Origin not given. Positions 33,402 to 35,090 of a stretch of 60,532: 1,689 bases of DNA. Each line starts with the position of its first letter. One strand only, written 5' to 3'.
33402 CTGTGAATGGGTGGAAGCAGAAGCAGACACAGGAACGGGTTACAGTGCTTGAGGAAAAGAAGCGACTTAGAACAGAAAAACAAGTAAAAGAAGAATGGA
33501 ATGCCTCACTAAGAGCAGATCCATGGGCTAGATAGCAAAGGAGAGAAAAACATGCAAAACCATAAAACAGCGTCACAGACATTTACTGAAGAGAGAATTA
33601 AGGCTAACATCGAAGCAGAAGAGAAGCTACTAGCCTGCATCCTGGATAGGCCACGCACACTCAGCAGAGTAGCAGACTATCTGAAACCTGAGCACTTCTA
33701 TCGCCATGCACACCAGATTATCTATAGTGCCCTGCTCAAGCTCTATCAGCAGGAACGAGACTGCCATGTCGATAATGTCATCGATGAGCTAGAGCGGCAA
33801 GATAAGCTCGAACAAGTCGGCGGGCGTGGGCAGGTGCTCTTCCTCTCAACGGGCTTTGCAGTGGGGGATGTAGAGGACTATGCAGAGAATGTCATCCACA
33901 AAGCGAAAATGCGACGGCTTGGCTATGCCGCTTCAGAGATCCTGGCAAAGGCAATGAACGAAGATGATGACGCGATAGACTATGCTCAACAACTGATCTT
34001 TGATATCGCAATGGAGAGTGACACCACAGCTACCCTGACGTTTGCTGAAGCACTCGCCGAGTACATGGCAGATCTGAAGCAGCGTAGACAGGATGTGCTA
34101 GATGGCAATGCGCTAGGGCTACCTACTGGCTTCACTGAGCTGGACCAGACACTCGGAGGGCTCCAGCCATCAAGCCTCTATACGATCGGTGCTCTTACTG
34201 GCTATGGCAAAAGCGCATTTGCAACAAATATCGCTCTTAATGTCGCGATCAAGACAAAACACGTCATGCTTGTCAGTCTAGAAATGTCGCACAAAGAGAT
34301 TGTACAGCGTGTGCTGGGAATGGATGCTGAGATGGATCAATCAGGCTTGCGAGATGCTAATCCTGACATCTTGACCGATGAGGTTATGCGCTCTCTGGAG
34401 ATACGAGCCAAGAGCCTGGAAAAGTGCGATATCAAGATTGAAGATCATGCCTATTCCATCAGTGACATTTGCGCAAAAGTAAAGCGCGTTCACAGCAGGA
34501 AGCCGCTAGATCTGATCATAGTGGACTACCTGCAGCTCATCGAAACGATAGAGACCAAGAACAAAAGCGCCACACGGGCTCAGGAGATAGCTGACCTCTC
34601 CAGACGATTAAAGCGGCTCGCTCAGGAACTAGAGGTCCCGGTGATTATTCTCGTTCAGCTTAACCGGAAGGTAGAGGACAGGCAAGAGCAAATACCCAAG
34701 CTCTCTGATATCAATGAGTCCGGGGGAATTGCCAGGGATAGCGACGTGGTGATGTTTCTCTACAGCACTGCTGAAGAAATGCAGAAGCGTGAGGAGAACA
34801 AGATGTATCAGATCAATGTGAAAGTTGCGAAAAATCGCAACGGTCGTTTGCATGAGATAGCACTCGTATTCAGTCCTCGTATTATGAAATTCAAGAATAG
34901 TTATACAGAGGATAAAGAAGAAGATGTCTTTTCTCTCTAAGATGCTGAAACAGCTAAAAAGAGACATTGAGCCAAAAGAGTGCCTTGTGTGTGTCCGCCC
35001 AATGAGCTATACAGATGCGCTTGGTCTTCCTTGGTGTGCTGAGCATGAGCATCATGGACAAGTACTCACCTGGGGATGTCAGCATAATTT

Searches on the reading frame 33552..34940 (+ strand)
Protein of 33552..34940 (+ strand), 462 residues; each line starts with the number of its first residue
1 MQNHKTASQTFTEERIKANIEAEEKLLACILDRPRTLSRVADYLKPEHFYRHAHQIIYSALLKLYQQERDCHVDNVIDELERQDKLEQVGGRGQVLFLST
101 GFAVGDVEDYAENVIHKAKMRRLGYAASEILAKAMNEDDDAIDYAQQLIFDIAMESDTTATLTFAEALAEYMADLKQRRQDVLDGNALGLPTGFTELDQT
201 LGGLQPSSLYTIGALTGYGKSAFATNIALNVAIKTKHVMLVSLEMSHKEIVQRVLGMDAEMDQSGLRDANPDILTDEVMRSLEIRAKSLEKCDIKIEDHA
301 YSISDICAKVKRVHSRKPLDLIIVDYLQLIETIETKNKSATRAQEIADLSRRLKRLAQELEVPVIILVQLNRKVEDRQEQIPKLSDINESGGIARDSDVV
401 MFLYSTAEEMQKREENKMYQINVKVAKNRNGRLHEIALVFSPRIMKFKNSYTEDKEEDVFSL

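Call 17: find_encoding_contigs(protein=window:33552-34940:+, flank=10000, max_places=2)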
Protein window:33552-34940:+ (462 aa): 4 contigs read that carry it; 1 place shown.
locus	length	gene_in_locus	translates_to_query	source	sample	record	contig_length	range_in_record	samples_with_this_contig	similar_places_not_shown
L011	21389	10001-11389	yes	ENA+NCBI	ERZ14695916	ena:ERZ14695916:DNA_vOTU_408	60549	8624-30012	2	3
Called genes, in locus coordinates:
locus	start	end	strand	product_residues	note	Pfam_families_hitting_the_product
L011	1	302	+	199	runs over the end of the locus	-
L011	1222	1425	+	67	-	-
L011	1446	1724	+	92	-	-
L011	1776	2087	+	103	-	PF14216:DUF4326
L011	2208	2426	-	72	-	-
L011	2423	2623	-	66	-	-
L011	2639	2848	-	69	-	-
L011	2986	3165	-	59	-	-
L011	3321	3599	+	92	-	-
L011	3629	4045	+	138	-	-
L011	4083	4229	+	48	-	-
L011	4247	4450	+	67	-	-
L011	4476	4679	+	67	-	-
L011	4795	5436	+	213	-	-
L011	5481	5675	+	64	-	-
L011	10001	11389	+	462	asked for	PF00772:DnaB, PF13481:AAA_25 (weak), PF03796:DnaB_C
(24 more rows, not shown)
